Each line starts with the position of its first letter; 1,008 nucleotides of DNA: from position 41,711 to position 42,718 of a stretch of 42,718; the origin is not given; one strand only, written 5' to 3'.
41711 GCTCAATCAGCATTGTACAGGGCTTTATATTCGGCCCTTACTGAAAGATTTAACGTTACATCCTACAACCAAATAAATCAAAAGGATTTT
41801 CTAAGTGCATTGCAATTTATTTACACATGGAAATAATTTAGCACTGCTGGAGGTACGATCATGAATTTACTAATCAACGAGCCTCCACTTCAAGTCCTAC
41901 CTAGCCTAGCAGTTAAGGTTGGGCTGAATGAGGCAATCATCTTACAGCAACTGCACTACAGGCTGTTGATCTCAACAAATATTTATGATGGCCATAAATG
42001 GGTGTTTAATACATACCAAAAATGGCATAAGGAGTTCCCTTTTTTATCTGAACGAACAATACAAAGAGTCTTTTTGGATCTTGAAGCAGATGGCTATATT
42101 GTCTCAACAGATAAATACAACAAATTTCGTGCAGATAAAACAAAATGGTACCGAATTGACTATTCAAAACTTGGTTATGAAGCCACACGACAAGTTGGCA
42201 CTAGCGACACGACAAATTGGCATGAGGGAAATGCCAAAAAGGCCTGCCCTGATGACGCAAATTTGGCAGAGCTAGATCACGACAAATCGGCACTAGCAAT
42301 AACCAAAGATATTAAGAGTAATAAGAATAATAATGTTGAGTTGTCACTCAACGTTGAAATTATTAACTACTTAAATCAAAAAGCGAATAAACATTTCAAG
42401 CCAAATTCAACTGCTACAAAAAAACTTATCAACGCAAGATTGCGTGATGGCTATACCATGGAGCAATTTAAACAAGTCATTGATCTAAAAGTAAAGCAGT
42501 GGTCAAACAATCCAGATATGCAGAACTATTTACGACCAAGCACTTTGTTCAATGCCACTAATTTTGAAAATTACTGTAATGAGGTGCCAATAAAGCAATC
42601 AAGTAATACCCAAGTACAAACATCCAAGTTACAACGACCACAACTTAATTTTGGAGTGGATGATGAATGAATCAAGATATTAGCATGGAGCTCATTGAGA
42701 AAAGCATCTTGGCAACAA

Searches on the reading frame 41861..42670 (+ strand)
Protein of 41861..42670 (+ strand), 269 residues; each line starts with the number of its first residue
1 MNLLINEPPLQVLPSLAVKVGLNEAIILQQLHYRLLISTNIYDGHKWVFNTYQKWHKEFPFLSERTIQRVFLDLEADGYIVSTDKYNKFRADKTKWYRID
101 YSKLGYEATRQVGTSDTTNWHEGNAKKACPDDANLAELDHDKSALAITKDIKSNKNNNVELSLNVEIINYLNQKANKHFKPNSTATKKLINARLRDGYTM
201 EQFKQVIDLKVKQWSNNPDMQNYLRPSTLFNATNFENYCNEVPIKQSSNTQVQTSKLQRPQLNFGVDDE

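Call 5: search_protein_families(library=pfam, proteins=[window:41861-42670:+], max_evalue=0.01)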
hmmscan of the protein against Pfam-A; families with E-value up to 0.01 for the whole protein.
window:41861-42670:+ (269 aa): 1 family
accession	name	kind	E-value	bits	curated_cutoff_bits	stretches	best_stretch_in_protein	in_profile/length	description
PF09524.15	Phg_2220_C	-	1.1e-31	109.1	27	1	167-240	1-73/73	Conserved phage C-terminus (Phg_2220_C)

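Call 20: search_protein_families(library=ncbifam, proteins=[window:41861-42670:+], max_evalue=0.01)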
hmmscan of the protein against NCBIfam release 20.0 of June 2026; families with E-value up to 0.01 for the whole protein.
window:41861-42670:+ (269 aa): 1 family
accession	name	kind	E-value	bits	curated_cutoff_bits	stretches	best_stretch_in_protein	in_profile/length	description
TIGR02220.1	phg_TIGR02220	hypoth_equivalog_domain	1.2e-29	102.5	66.65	1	165-241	2-77/77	phage conserved hypothetical protein, C-terminal domain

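Call 21: search_protein_families(library=phrogs, proteins=[window:41861-42670:+], max_evalue=0.001)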
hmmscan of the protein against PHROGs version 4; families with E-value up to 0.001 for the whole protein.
window:41861-42670:+ (269 aa): 9 families
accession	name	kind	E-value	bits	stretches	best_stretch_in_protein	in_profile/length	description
phrog_428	-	DNA, RNA and nucleotide metabolism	2.5e-55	189.4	1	6-251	87-320/455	replication initiation protein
phrog_6493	-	DNA, RNA and nucleotide metabolism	5.7e-36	125.2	1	2-165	4-162/261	DnaD-like helicase loader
phrog_1163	-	unknown function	1.9e-33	117.4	1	85-256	120-265/273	-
phrog_11233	-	DNA, RNA and nucleotide metabolism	7.8e-23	82.3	1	16-223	10-213/297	replication initiation protein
phrog_20981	-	unknown function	1.1e-21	78.8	1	149-252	163-264/293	-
phrog_22793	-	unknown function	1.8e-14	54.7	1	166-240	61-134/177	-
phrog_270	-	DNA, RNA and nucleotide metabolism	4.4e-14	53.7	1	15-255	37-266/383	replication initiation protein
phrog_678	-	DNA, RNA and nucleotide metabolism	3.3e-09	37.7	1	24-191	75-224/346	replication initiation O-like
phrog_20827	-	unknown function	2.6e-08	34.8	1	165-263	86-178/252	-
